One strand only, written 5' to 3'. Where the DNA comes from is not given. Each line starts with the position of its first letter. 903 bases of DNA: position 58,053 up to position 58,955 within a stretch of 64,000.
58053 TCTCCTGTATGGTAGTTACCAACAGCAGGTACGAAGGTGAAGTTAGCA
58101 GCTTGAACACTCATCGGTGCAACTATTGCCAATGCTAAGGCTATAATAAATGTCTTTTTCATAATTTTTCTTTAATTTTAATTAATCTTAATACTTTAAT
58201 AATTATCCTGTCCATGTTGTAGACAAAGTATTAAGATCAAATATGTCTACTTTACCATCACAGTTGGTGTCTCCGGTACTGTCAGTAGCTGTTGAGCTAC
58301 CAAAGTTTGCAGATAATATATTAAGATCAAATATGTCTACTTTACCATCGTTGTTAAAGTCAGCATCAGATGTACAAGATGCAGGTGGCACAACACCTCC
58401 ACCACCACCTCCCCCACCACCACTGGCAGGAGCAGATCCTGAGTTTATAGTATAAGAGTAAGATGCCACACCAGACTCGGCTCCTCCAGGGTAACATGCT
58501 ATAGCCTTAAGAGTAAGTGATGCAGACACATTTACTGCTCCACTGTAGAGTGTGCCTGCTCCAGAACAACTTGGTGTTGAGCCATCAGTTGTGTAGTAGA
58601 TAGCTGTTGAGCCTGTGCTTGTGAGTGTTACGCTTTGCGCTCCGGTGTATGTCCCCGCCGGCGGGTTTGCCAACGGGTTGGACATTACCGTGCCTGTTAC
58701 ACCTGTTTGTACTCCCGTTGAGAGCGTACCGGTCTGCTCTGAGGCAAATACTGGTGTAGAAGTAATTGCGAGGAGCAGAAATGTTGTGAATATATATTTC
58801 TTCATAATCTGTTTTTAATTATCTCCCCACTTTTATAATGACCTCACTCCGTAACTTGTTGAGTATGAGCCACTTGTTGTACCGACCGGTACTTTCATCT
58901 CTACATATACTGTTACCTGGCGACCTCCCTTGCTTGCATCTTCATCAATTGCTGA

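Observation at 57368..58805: Adjacent cohesin-like and dockerin-like proteins: a minimal cohesin-dockerin pair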

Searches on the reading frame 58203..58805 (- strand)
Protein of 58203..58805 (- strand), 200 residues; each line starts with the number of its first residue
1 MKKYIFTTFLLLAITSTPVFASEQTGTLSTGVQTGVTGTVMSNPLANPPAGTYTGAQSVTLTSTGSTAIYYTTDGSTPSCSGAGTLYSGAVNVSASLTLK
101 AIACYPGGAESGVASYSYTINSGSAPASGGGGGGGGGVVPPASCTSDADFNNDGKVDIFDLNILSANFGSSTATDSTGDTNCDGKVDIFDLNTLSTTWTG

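Call 3: search_protein_families(library=pfam, proteins=[window:58203-58805:-], max_evalue=1)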
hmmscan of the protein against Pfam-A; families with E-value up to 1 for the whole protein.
window:58203-58805:- (200 aa): 7 families
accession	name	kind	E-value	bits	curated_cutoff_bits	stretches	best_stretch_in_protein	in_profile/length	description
PF13290.12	CHB_HEX_C_1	-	1.6e-16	60.4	22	1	48-114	1-66/67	Chitobiase/beta-hexosaminidase C-terminal domain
PF13287.12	Fn3_assoc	-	1e-13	51.6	23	1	59-118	1-59/59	Fn3 associated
PF00404.24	Dockerin_1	-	2.3e-05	24.9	22.9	1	149-194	3-52/57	Dockerin type I domain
PF00036.39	EF-hand_1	-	0.16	12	25.4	0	147-161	8-22/29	EF hand domain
PF13202.12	EF-hand_5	-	0.2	11.6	25.9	0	148-161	8-21/25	EF hand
PF08139.17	LPAM_1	-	0.29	12.1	20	1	1-15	1-15/18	Prokaryotic membrane lipoprotein lipid attachment site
PF13405.12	EF-hand_6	-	0.9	9.9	25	0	149-161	10-22/30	EF-hand domain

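Call 4: search_protein_families(library=ncbifam, proteins=[window:58203-58805:-], max_evalue=1)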
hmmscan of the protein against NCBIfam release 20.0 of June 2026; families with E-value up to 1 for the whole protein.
window:58203-58805:- (200 aa): 3 families
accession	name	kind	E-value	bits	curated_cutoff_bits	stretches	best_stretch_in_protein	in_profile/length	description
NF041540.1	dockerin_GC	domain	0.024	15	29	1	148-193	3-58/67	GC-type dockerin domain-anchored protein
NF053819.1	EF0750_LPXTG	subfamily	0.11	13.1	47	1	1-48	1-54/105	EF2685/EF0750 family sortase-dependent surface protein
NF042962.1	DUF499_antiphage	equivalog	0.18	9.7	1200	1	55-103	841-887/1025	anti-phage-associated DUF499 domain-containing protein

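Call 17: find_homologous_proteins(query=window:58203-58805:-)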
Query window:58203-58805:- (200 aa): 159 proteins with E <= 0.001 among 840 candidates; the best 120 are listed.
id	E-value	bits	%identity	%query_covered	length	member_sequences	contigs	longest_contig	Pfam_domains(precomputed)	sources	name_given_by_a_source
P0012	1.4e-119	415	100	100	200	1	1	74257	PF00404.25,PF13287.13,PF13290.14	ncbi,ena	-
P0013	6.1e-99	348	86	100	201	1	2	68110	PF13287.13,PF13290.14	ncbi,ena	-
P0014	5.0e-71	257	62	99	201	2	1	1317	PF13287.13,PF13290.14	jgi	-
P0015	2.7e-65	238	62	100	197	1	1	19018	PF13287.13,PF13290.14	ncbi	-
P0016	2.6e-61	225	58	100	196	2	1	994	PF00404.25,PF13287.13,PF13290.14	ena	-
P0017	3.0e-56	208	48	62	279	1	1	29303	PF00404.25,PF13287.13,PF13290.14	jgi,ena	-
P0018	1.0e-55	207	50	78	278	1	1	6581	PF00404.25,PF13287.13,PF13290.14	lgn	-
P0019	8.6e-55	204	48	60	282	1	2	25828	PF00404.25,PF13287.13,PF13290.14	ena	-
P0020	1.4e-54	203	50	78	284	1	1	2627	PF00404.25,PF13287.13,PF13290.14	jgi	jgi:hypothetical protein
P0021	2.1e-52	196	53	100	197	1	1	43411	PF13287.13,PF13290.14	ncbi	-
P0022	2.1e-52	196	52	99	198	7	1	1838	PF00404.25,PF13290.14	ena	-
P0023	6.0e-51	191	52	100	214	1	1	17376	PF13287.13,PF13290.14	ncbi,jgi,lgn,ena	-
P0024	9.0e-49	184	52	100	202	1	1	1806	PF00404.25,PF13287.13,PF13290.14,PF00036.39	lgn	-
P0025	2.2e-47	179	52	100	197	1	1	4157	PF13287.13,PF13290.14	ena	-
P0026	6.8e-47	178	45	99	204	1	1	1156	PF13287.13,PF13290.14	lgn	-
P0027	1.9e-46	176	49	100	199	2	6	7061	PF00404.25,PF13290.14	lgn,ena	-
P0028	2.0e-46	176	51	96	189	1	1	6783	PF00404.25,PF13287.13,PF13290.14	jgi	-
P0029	1.1e-45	174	52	95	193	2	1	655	PF00404.25,PF13287.13,PF13290.14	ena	-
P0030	1.9e-45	173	54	90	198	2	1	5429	PF13405.13,PF00404.25,PF13287.13,PF13499.13,PF13290.14,PF00036.39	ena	-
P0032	5.5e-45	172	51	100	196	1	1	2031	PF00404.25,PF13287.13,PF13290.14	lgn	-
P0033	8.2e-45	171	51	99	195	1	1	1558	PF00404.25,PF13287.13,PF13290.14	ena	-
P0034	1.2e-44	170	53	96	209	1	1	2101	PF00404.25,PF13287.13,PF13290.14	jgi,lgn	-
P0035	3.4e-44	169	46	99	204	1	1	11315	PF13287.13,PF13290.14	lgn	-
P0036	3.6e-42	162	50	89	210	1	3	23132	PF00404.25,PF13287.13,PF13290.14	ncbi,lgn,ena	-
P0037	7.0e-42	161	49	92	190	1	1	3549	PF00404.25,PF13287.13,PF13290.14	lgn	-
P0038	3.4e-41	159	48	97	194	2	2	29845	PF00404.25,PF13287.13,PF13290.14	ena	-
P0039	4.2e-40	156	49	100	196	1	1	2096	PF13287.13,PF13290.14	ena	-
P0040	9.7e-40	154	45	48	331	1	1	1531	PF13287.13,PF13290.14,PF03174.20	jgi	jgi:hypothetical protein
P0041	2.8e-39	153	45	100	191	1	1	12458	PF00404.25,PF13287.13,PF13290.14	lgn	-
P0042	1.4e-38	151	52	90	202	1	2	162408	PF00404.25,PF13287.13,PF13290.14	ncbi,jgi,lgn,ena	-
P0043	1.7e-38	150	41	98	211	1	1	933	PF00404.25,PF13287.13,PF13290.14,PF00036.39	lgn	-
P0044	1.1e-37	148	56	36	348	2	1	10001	PF13287.13,PF13290.14,PF03174.20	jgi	-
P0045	1.9e-37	147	41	43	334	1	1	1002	PF13287.13,PF13290.14,PF03174.20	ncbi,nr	ncbi:MAG TPA: chitobiase/beta-hexosaminidase C-terminal domain-containing protein, partial [Candidat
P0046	7.2e-37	145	47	90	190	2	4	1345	PF00404.25,PF13287.13,PF13290.14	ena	-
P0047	1.5e-36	144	45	100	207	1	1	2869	PF00404.25,PF13287.13,PF13290.14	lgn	-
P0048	3.1e-36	143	42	50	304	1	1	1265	PF13287.13,PF13290.14,PF03174.20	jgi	jgi:Chitobiase/beta-hexosaminidase C-terminal domain/Fn3 associated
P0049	2.8e-35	140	45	98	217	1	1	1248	PF00404.25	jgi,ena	-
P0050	3.1e-35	140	48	90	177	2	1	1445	PF00404.25,PF13287.13,PF13290.14,PF00036.39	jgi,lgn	-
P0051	4.8e-35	139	58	67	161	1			PF13287.13,PF13290.14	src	-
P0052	2.5e-34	137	44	99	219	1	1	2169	PF00404.25,PF13290.14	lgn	-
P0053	4.2e-34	136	60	61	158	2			PF13287.13,PF13290.14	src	-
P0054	4.8e-34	136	66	53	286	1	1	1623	PF13287.13,PF13290.14,PF01471.24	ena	-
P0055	7.6e-34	135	48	49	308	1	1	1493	PF13287.13,PF13290.14,PF03174.20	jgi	jgi:hypothetical protein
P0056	1.0e-33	135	53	39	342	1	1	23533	PF13287.13,PF13290.14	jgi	jgi:hypothetical protein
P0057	2.4e-33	134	46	90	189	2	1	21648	PF00404.25,PF13517.13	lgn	-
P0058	2.7e-31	127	44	91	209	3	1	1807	PF13287.13,PF13290.14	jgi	-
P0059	2.9e-31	127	46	44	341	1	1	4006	PF13287.13,PF13290.14,PF03174.20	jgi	jgi:hypothetical protein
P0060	5.2e-31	126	44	100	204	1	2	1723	PF13287.13,PF13290.14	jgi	jgi:hypothetical protein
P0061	1.4e-30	125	58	32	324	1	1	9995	PF13287.13,PF13290.14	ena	-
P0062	1.9e-29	121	53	61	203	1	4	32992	PF13287.13,PF13290.14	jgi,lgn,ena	-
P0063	2.5e-29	121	44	100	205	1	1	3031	PF13287.13,PF13290.14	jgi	jgi:hypothetical protein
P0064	2.6e-29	120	61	62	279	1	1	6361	PF13287.13,PF13290.14,PF01471.24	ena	-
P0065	2.0e-28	118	43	96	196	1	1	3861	PF13287.13,PF13290.14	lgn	-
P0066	6.0e-28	116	55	53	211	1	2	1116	PF13287.13,PF13290.14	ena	-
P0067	7.5e-28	116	39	100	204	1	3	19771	PF13287.13,PF13290.14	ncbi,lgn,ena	-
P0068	2.7e-27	114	44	95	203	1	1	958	PF13287.13,PF13290.14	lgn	-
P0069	5.5e-27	113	58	52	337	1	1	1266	PF13287.13,PF13290.14,PF01471.24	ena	-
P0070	6.3e-27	113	59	51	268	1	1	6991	PF13287.13,PF13290.14,PF01471.24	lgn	-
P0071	8.7e-27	112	50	40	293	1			PF13287.13,PF13290.14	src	-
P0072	1.4e-26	112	43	99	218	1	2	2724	PF00404.25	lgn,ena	-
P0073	7.0e-26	109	56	66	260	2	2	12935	PF13287.13,PF13290.14,PF01471.24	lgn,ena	-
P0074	8.5e-26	109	59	55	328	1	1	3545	PF13287.13,PF13290.14,PF01471.24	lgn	-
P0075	9.5e-26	109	44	90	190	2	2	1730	PF13287.13,PF13290.14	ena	-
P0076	1.2e-25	108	46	65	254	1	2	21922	PF13287.13,PF13290.14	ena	-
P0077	1.4e-25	108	56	55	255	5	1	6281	PF13287.13,PF13290.14,PF01471.24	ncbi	-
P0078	1.4e-25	108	46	43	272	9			PF05486.18,PF13287.13,PF13290.14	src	-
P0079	1.7e-25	108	57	62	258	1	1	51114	PF13287.13,PF13290.14,PF01471.24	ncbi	-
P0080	2.9e-25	107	56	60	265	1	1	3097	PF13287.13,PF13290.14,PF01471.24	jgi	jgi:hypothetical protein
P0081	1.5e-24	105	39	54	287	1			PF05486.18,PF13287.13,PF13290.14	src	-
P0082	8.2e-24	102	59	42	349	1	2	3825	PF13287.13,PF13290.14,PF01471.24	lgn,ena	-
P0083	8.6e-24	102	56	49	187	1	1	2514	PF13287.13,PF13290.14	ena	-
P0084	9.0e-24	102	50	61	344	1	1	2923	PF13287.13,PF08823.17,PF13290.14,PF01471.24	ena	-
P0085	1.0e-23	102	43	49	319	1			PF05486.18,PF13287.13,PF13290.14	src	-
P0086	1.3e-23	102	45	54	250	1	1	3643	PF13287.13,PF13290.14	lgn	-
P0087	2.8e-23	101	52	53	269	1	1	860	PF13287.13,PF13290.14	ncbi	-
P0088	5.1e-23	100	52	63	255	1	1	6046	PF13287.13,PF13290.14,PF01471.24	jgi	jgi:hypothetical protein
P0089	7.5e-23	99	53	61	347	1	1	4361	PF13287.13,PF08823.17,PF13290.14,PF01471.24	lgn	-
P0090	7.6e-23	99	44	41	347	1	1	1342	PF13287.13,PF13290.14,PF18998.7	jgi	-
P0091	3.1e-22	97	49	39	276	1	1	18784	PF13287.13,PF13290.14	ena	-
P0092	3.4e-22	97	50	59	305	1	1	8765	PF13287.13,PF13290.14,PF01471.24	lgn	-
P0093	3.7e-22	97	49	61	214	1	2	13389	PF13287.13,PF13290.14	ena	-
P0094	3.9e-22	97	47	64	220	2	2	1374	PF13287.13,PF13290.14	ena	-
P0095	4.9e-22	97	44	41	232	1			PF13287.13,PF13290.14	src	-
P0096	7.9e-22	96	54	51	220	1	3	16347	PF13287.13,PF13290.14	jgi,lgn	jgi:hypothetical protein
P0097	1.8e-21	95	58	40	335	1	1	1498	PF13287.13,PF13290.14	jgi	jgi:hypothetical protein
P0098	2.4e-21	94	47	64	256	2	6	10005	PF13287.13,PF13290.14,PF01471.24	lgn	-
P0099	2.7e-21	94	55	38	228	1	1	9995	PF13287.13,PF13290.14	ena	-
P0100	3.1e-21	94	41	100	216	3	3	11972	PF13287.13,PF13290.14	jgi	jgi:hypothetical protein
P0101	1.6e-20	92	57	45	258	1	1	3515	PF13287.13,PF13290.14,PF01471.24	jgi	-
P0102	2.4e-20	91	44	41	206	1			PF13287.13,PF13290.14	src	-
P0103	3.8e-19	87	46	42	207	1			PF13287.13,PF13290.14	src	-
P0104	5.9e-19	87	56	52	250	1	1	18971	PF13287.13,PF13290.14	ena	-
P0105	1.3e-18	85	47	38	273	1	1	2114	PF13287.13,PF13290.14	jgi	jgi:Chitobiase/beta-hexosaminidase C-terminal domain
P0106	3.2e-18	84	44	50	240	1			PF13287.13,PF13290.14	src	-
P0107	4.3e-18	84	42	74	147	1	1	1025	PF13287.13,PF13290.14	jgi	-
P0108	8.1e-18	83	43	47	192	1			PF13287.13,PF13290.14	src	-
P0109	3.2e-17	81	51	40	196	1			PF13287.13,PF13290.14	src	-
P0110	4.8e-17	80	51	39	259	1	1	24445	PF13287.13,PF13290.14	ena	-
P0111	2.0e-16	78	45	41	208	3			PF13287.13,PF13290.14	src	-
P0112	2.0e-16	78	49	41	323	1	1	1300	PF00415.25,PF13287.13,PF13290.14,PF13540.13,PF25390.2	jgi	jgi:hypothetical protein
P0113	2.2e-16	78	55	42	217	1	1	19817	PF13287.13,PF13290.14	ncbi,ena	-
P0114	1.4e-15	76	60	41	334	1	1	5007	PF13287.13,PF13290.14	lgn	-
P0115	1.7e-15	75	51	40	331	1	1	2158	PF13287.13,PF13290.14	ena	-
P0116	1.5e-14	72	47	41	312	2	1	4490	PF13287.13,PF13290.14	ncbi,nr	ncbi:MAG: chitobiase/beta-hexosaminidase C-terminal domain-containing protein, partial [Armatimonade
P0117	2.3e-14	72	46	35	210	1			PF13287.13,PF13290.14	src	-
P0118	3.5e-14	71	45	47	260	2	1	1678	PF13287.13,PF13290.14,PF18998.7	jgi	-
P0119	6.2e-14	70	60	34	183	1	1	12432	PF13290.14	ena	-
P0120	7.0e-14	70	42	49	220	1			PF05486.18,PF13287.13,PF13290.14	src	-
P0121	2.1e-13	69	48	39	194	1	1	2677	PF07592.18,PF13287.13,PF13290.14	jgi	jgi:hypothetical protein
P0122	2.6e-13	68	53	55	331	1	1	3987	PF13287.13,PF13290.14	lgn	-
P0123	2.7e-13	68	43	50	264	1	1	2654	PF13287.13,PF13290.14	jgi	jgi:hypothetical protein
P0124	3.0e-13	68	44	46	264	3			PF13287.13,PF13290.14,PF18998.7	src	-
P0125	3.3e-13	68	44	50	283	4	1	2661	PF13287.13,PF13290.14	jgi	jgi:hypothetical protein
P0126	3.5e-13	68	42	39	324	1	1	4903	PF13287.13,PF13290.14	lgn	-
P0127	4.8e-13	67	45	41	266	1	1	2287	PF13287.13,PF13290.14,PF18998.7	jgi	-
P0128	6.2e-13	67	60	32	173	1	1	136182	PF13287.13,PF13290.14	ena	-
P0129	3.5e-12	65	53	39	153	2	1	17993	PF13287.13,PF13290.14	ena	-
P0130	6.3e-12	64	55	36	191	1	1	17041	PF13287.13,PF13290.14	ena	-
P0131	1.1e-11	63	39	59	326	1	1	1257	PF13287.13,PF13290.14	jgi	-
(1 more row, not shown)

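Call 19: find_encoding_contigs(protein=P0042, flank=8000, max_places=1)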
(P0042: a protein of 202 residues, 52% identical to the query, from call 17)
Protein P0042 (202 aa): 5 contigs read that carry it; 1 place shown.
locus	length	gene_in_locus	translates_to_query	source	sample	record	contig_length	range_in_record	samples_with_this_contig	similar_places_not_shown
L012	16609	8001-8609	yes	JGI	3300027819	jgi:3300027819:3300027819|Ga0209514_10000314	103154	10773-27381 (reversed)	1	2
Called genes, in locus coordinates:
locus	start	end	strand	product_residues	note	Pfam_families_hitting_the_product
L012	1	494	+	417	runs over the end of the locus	PF00579:tRNA-synt_1b, PF22421:SYY_C-terminal (weak)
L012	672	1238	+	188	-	PF00293:NUDIX (weak)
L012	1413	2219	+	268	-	PF01555:N6_N4_Mtase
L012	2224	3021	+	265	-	PF15515:MvaI_BcnI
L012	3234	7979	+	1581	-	PF19077:Big_13 (faint), PF17936:Big_6 (weak), PF22352:K319L-like_PKD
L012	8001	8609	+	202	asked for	PF13290:CHB_HEX_C_1, PF13287:Fn3_assoc, PF00404:Dockerin_1 (faint)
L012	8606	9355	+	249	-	PF00963:Cohesin (weak)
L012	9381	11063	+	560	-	PF05970:PIF1, PF13245:AAA_19, PF13401:AAA_22 (weak), PF13604:AAA_30, PF14493:HTH_40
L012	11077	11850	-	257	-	PF00702:Hydrolase (faint), PF03332:PMM, PF08282:Hydrolase_3 (weak)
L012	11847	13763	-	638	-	PF04041:Glyco_hydro_130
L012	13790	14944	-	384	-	PF04041:Glyco_hydro_130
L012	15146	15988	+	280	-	PF00291:PALP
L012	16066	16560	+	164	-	PF01988:VIT1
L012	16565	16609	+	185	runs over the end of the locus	PF01569:PAP2, PF22778:VCPO_2nd (faint)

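Call 20: find_encoding_contigs(protein=P0038, flank=8000, max_places=1)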
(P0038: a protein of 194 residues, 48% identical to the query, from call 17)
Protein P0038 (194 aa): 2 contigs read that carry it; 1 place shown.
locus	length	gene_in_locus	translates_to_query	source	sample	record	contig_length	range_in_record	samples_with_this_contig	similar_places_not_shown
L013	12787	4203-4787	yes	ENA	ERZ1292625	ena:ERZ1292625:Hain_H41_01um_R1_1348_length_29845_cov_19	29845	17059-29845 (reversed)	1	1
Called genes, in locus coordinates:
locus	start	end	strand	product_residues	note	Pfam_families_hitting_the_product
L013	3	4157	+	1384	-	?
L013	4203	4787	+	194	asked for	PF13290:CHB_HEX_C_1, PF13287:Fn3_assoc, PF00404:Dockerin_1 (weak)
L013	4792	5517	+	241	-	-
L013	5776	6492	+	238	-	PF01386:Ribosomal_L25p, PF14693:Ribosomal_TL5_C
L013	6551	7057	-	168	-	-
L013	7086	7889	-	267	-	PF03462:PCRF, PF00472:RF-1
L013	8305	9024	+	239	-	PF00318:Ribosomal_S2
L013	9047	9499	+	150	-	PF00889:EF_TS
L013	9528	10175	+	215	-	PF00515:TPR_1 (faint), PF23914:TPR_CcmH_CycH (weak), PF14559:TPR_19 (weak), PF07719:TPR_2 (weak)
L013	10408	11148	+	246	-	PF14528:LAGLIDADG_3 (weak), PF14527:LAGLIDADG_WhiA (faint), PF14528:LAGLIDADG_3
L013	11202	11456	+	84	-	PF01541:GIY-YIG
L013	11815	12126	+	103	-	-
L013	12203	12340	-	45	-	-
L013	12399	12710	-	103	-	-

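Call 21: find_encoding_contigs(protein=P0017, flank=8000, max_places=1)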
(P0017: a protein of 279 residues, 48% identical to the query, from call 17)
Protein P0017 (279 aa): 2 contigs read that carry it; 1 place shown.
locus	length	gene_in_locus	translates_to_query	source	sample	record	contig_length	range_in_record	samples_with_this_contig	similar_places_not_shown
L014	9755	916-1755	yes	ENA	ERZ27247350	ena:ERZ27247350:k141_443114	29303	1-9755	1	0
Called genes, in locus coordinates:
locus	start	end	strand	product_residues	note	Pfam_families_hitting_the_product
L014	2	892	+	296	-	?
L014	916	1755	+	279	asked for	PF13290:CHB_HEX_C_1, PF13287:Fn3_assoc, PF13290:CHB_HEX_C_1, PF13287:Fn3_assoc, PF00404:Dockerin_1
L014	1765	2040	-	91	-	-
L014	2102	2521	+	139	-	-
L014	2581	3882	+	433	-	-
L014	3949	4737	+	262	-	PF03602:Cons_hypoth95, PF05175:MTS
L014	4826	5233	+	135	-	PF02861:Clp_N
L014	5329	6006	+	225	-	PF12705:PDDEXK_1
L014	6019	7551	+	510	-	PF25919:BSH_CusB (faint), PF00364:Biotin_lipoyl (faint), PF25917:BSH_RND, PF25973:BSH_CzcB (weak), PF25984:BSH_YknX (faint), PF25881:HH_YBHG (faint), PF25954:Beta-barrel_RND_2 (faint), PF25989:YknX_C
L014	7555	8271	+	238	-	PF02463:SMC_N, PF00005:ABC_tran, PF13304:AAA_21 (faint)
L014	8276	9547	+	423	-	PF12704:MacB_PCD, PF02687:FtsX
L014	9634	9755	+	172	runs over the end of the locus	PF20803:PaaX_M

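Call 26: search_solved_structures(query=A2, max_evalue=1, show_alignments=3)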
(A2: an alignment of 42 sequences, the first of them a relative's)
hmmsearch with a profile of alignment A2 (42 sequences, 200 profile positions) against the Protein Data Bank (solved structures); distinct sequences matched with E-value up to 1: 136 (the best 60 are shown).
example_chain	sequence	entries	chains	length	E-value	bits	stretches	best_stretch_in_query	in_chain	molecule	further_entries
2jnk_A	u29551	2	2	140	1.8e-05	27.6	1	145-192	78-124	Hyalurononglucosaminidase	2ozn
2y3n_B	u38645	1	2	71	7.8e-05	25.6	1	148-195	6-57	CELLULOSOMAL FAMILY-48 PROCESSIVE GLYCOSIDE HYDROLASE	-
5lxv_B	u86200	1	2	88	0.00011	25.1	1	140-192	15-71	Carbohydrate-binding protein WP_009985128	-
6q63_A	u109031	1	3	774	0.00061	22.7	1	55-112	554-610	Beta-hexosaminidase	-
9v59_A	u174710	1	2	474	0.0013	21.6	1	127-196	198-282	WHaloCaMP1a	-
8odz_D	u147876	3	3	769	0.0013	21.6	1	127-196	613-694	Interleukin-12 receptor subunit beta-2,Calmodulin-1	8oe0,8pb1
8ayr_A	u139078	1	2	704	0.002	21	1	47-113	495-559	Coagulation factor 5/8 type domain protein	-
8oe4_C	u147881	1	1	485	0.0033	20.3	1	126-196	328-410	Interleukin-23 receptor,Calmodulin-1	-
4fl4_A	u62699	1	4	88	0.0062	19.4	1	147-194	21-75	Glycoside hydrolase family 9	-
2vn6_B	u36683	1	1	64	0.011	18.6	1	149-194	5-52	ENDOGLUCANASE A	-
8x39_A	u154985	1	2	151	0.011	18.5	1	147-195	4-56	Serine protease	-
8x3a_A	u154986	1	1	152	0.012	18.5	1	147-195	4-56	Serine protease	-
23sp_B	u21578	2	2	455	0.014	18.2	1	127-170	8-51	Translocation and assembly module subunit TamB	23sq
1daq_A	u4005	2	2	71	0.015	18.2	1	147-194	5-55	ENDOGLUCANASE SS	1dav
2mte_A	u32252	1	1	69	0.016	18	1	148-194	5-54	Cellulose 1,4-beta-cellobiosidase (reducing end) CelS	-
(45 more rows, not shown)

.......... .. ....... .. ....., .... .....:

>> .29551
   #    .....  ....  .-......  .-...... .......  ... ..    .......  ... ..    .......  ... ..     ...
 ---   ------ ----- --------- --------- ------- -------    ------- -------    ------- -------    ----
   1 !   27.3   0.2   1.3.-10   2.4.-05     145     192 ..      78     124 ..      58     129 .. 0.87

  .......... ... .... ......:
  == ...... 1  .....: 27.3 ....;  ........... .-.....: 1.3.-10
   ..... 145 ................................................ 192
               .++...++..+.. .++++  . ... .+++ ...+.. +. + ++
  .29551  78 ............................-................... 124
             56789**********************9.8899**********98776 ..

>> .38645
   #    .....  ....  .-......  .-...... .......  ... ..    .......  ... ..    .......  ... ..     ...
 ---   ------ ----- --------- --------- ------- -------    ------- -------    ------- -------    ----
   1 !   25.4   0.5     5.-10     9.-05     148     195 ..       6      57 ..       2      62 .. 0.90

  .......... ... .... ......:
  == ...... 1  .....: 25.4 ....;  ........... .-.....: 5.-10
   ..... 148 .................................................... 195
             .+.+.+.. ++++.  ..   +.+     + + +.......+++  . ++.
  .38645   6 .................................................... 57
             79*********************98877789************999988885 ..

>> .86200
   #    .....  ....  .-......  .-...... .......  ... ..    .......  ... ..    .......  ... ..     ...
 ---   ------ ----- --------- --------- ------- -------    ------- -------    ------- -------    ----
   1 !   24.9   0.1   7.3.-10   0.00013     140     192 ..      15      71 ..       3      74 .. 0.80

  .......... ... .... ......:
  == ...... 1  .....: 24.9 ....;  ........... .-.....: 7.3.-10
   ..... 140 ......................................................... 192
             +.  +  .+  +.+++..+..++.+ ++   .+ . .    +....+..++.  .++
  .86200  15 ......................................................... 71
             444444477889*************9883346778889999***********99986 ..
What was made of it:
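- On Dockerin type I (Pfam PF00404): The family profile hits PDB dockerins 2jnk, 2y3n_B, 5lxv_B, 4fl4_A and 2vn6_B (call 26).
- Dockerin: the family profile hits solved dockerins, best being C. perfringens NagH 2jnk/2ozn at E 1.8e-5 (call 26).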

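Call 27: search_protein_families(library=pfam, proteins=[L012:8606-9355:+, L013:4792-5517:+, L012:7380-7979:+], max_evalue=10)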
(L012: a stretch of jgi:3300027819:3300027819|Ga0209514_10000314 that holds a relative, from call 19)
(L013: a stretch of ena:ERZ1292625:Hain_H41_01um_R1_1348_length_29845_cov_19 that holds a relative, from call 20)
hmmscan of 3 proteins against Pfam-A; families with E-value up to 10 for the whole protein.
L012:8606-9355:+ (249 aa): 1 family
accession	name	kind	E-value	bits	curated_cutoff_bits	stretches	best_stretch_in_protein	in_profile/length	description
PF00963.24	Cohesin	-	2.3e-06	28.3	24.1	1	39-143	14-126/139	Cohesin domain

L013:4792-5517:+ (241 aa): 4 families
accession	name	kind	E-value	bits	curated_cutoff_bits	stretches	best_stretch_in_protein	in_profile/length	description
PF17410.7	Stevor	-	0.22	11.5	25.4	1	200-241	220-262/275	Subtelomeric Variable Open Reading frame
PF05569.17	Peptidase_M56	-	0.61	9.6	31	1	154-240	42-126/296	BlaR1 peptidase M56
PF02368.24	Big_2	-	1.3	9.4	22.8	1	25-59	4-42/79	Bacterial Ig-like domain (group 2)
PF16014.10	SAP130_C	-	3.5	7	27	1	133-205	79-151/406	Histone deacetylase complex subunit SAP130 C-terminus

L012:7380-7979:+ (199 aa): 3 families
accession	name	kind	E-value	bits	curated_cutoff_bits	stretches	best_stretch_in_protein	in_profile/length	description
PF17936.7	Big_6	-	0.028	15.1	27.6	1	8-56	32-79/83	Bacterial Ig domain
PF17638.7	UL42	-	0.094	13.1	25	1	83-99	76-92/125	HCMV UL42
PF12915.13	DUF3833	-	0.25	11.4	25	0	30-56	81-107/163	Protein of unknown function (DUF3833)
